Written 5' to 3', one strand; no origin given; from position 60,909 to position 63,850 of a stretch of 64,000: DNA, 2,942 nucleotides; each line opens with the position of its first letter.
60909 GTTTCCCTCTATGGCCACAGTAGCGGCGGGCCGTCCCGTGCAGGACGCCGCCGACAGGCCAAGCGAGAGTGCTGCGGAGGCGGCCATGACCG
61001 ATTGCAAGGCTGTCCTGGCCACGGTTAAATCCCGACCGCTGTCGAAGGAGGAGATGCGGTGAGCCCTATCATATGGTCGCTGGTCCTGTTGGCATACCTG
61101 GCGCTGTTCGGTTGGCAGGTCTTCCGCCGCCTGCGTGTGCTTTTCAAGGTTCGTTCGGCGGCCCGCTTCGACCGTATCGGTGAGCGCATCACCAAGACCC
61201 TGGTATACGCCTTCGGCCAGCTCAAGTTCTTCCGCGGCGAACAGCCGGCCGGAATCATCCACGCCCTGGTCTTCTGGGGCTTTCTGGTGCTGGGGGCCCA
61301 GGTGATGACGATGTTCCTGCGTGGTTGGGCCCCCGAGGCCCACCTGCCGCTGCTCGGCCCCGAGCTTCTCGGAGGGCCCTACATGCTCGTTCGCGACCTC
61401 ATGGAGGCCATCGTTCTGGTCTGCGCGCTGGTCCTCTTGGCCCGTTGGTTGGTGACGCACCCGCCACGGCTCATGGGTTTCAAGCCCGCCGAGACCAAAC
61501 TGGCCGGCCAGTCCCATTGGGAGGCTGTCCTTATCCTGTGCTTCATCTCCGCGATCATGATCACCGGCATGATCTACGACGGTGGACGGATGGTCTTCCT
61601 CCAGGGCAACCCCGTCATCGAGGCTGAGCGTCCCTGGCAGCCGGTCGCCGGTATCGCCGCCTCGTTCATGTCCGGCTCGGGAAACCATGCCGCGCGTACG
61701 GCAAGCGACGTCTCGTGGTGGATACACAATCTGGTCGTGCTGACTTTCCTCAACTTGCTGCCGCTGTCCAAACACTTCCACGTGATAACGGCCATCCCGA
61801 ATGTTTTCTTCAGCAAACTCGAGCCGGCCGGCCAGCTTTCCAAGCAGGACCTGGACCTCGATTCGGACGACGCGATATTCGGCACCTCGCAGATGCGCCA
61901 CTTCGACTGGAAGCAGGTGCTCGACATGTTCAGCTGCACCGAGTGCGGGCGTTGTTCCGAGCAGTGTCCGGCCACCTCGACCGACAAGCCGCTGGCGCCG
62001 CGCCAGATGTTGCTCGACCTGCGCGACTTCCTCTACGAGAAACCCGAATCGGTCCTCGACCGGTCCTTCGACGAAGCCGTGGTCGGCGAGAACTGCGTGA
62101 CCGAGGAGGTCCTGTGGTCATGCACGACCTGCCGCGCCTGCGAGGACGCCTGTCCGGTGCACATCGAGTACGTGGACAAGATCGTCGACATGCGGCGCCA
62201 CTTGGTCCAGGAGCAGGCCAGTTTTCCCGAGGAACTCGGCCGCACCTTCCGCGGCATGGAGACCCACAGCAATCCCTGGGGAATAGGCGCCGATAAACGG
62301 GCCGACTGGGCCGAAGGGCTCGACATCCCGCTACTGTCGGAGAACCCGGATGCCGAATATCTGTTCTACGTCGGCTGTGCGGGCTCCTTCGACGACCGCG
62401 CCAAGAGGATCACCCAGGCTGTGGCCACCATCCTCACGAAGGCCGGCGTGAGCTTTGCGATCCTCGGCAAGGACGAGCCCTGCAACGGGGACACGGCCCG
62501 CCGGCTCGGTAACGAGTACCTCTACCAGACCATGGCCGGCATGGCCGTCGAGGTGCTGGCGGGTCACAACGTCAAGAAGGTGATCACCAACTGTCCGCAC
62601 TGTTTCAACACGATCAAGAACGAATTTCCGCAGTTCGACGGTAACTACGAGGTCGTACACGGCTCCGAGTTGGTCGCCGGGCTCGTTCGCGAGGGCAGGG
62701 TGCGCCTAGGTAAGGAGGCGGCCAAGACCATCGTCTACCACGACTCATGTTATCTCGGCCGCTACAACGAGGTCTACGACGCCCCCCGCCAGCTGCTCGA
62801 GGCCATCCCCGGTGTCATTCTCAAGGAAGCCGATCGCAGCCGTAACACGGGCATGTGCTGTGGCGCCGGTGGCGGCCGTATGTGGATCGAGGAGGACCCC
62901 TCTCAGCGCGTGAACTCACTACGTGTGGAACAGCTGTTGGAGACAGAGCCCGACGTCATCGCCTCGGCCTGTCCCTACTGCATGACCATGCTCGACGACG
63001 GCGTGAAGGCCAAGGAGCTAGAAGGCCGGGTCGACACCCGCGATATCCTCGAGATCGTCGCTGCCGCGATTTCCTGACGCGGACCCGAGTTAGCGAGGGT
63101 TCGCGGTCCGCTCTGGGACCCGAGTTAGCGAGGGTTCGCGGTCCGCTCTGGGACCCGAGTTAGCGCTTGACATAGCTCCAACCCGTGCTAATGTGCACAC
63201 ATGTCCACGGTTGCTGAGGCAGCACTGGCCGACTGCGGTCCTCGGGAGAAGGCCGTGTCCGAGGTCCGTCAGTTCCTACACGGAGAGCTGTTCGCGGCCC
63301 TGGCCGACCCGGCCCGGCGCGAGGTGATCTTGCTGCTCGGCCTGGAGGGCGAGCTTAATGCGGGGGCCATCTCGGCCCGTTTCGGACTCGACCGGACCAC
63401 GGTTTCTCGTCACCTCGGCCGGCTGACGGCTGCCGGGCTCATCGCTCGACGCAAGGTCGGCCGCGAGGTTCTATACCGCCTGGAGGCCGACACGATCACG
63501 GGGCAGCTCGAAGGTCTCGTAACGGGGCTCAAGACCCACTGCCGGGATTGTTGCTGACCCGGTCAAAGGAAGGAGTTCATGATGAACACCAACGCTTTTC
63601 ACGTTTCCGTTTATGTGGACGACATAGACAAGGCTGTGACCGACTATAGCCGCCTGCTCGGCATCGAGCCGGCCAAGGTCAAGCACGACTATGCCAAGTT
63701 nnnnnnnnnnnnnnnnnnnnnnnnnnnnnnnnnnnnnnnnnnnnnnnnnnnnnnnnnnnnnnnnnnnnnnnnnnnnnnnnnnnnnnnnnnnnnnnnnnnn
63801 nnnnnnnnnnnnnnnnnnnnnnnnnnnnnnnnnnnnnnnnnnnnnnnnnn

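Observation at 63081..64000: arsR preceded by 2.5 copies of a 35-bp tandem repeat and carrying a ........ palindrome across its -10/start region; paired with an ArsI-like VOC protein containing a vicinal Cys pair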

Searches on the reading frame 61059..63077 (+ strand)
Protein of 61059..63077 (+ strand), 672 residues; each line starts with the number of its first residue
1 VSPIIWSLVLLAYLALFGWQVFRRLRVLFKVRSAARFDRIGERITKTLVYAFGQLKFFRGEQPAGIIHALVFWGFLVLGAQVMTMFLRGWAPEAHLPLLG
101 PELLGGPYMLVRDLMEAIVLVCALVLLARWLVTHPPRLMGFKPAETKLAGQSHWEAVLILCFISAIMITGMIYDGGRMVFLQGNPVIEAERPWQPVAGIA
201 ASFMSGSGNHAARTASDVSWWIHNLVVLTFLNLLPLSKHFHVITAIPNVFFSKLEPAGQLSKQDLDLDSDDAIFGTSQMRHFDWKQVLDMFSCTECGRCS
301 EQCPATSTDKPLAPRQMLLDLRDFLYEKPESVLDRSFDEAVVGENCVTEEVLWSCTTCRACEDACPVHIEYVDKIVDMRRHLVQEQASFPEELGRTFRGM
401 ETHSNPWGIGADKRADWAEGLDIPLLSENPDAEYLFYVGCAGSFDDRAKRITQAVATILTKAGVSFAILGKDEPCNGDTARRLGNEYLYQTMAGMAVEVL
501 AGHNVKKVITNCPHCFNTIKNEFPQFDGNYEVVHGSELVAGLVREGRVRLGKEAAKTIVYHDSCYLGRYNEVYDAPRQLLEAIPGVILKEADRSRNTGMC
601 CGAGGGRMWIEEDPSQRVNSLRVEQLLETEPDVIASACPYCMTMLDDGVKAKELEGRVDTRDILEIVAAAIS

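Call 8: search_protein_families(library=pfam, proteins=[window:61059-63077:+], max_evalue=0.01)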
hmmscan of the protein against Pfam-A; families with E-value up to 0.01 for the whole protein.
window:61059-63077:+ (672 aa): 9 families
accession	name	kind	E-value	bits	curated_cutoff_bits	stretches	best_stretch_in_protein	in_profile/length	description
PF02754.22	CCG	-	1.4e-31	108.9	20.6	2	558-646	1-85/85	Cysteine-rich domain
PF13183.11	Fer4_8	-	2.4e-09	38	27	1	291-369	3-68/68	4Fe-4S dicluster domain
PF13187.11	Fer4_9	-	3.1e-08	34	27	1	293-368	2-50/52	4Fe-4S dicluster domain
PF13484.11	Fer4_16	-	1.5e-06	29.3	30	0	355-382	2-30/66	4Fe-4S double cluster binding domain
PF13237.11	Fer4_10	-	7.7e-06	26.2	25.5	1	288-366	4-53/53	4Fe-4S dicluster domain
PF13534.11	Fer4_17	-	8e-06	26.8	22.2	1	288-305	41-58/61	4Fe-4S dicluster domain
PF12797.12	Fer4_2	-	2.3e-05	24.5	24.5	1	284-305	1-22/22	4Fe-4S binding domain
PF12838.12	Fer4_7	-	0.0011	19.9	27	0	292-368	1-51/52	4Fe-4S dicluster domain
PF00037.32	Fer4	-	0.0012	19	21.1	0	289-304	4-19/24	4Fe-4S binding domain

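Call 9: search_protein_families(library=ncbifam, proteins=[window:61059-63077:+], max_evalue=0.01)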
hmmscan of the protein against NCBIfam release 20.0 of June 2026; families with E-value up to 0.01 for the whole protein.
window:61059-63077:+ (672 aa): 35 families (the best 25 are shown)
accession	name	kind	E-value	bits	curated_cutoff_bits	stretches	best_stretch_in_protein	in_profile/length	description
NF004898.0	PRK06259.1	equivalog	7.3e-43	146.9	385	1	280-669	123-486/488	fumarate reductase (CoM/CoB) subunit TfrB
NF045670.1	quin_L_LdhH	equivalog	8e-29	100.4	800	1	428-658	463-698/706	L-lactate dehydrogenase (quinone) large subunit LdhH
NF045724.1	ferredox_TmcB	equivalog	2.1e-20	72.7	735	1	292-655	42-414/430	electron transfer complex ferredoxin TmcB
NF045663.1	diclust_near_Sec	equivalog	3.8e-20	71.6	530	1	340-644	340-617/759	pyridine nucleotide-disulfide oxidoreductase/dicluster-binding protein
NF008369.0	PRK11168.1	equivalog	9.3e-15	54.4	278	1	385-647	138-382/401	anaerobic glycerol-3-phosphate dehydrogenase subunit C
NF008434.0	PRK11274.1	equivalog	7.6e-13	48.1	333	2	536-650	283-393/409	glycolate oxidase subunit GlcF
NF045711.1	sulf_resp_HmcF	equivalog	8.8e-11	41.2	750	1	292-647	61-427/457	sulfate respiration complex iron-sulfur protein HmcF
NF045796.1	DsrK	equivalog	1.1e-10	40.8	400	1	351-617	116-383/453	sulfate reduction electron transfer complex DsrMKJOP subunit DsrK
TIGR03288.1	CoB_CoM_SS_B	equivalog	7e-09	35.4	345.15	1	585-648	177-240/290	CoB--CoM heterodisulfide reductase subunit B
TIGR00384.1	dhsB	subfamily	2.8e-08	33.5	88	1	283-377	132-220/222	succinate dehydrogenase and fumarate reductase iron-sulfur protein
NF009226.0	PRK12576.1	equivalog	4.5e-08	32.8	344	1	278-385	141-242/317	succinate dehydrogenase/fumarate reductase iron-sulfur subunit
NF004616.0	PRK05950.1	subfamily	6.3e-08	32.1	228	1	283-386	139-237/238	succinate dehydrogenase iron-sulfur subunit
TIGR03379.1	glycerol3P_GlpC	equivalog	1.4e-07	30.6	279.9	1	503-647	233-379/397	anaerobic glycerol-3-phosphate dehydrogenase subunit GlpC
TIGR03290.1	CoB_CoM_SS_C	equivalog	3.1e-07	30.5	160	1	292-386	3-79/144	CoB--CoM heterodisulfide reductase subunit C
NF010071.0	PRK13552.1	equivalog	1.2e-06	28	264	1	284-386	142-239/241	fumarate reductase iron-sulfur subunit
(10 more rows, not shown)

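Call 66: find_encoding_contigs(protein=window:61059-63077:+, flank=1500, max_places=10)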
Protein window:61059-63077:+ (672 aa): 2 contigs read that carry it; 1 place shown.
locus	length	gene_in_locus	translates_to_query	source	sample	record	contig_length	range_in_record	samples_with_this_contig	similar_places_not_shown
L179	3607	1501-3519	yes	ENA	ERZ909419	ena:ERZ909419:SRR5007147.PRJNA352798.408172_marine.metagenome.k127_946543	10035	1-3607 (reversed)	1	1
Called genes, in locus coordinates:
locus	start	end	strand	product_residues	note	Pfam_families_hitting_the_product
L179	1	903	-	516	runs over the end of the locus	PF01039:Carboxyl_trans, PF03255:ACCA (weak)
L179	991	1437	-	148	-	PF02643:DUF192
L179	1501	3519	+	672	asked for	PF13534:Fer4_17 (faint), PF12797:Fer4_2 (faint), PF13183:Fer4_8, PF13187:Fer4_9, PF13237:Fer4_10 (weak), PF13484:Fer4_16 (faint), PF02754:CCG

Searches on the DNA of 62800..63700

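Call 42: search_rna_families(source=window, start=62800, end=63700, threshold=evalue, max_evalue=1)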
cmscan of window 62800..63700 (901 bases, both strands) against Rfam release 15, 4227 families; matches with E-value up to 1: 0.
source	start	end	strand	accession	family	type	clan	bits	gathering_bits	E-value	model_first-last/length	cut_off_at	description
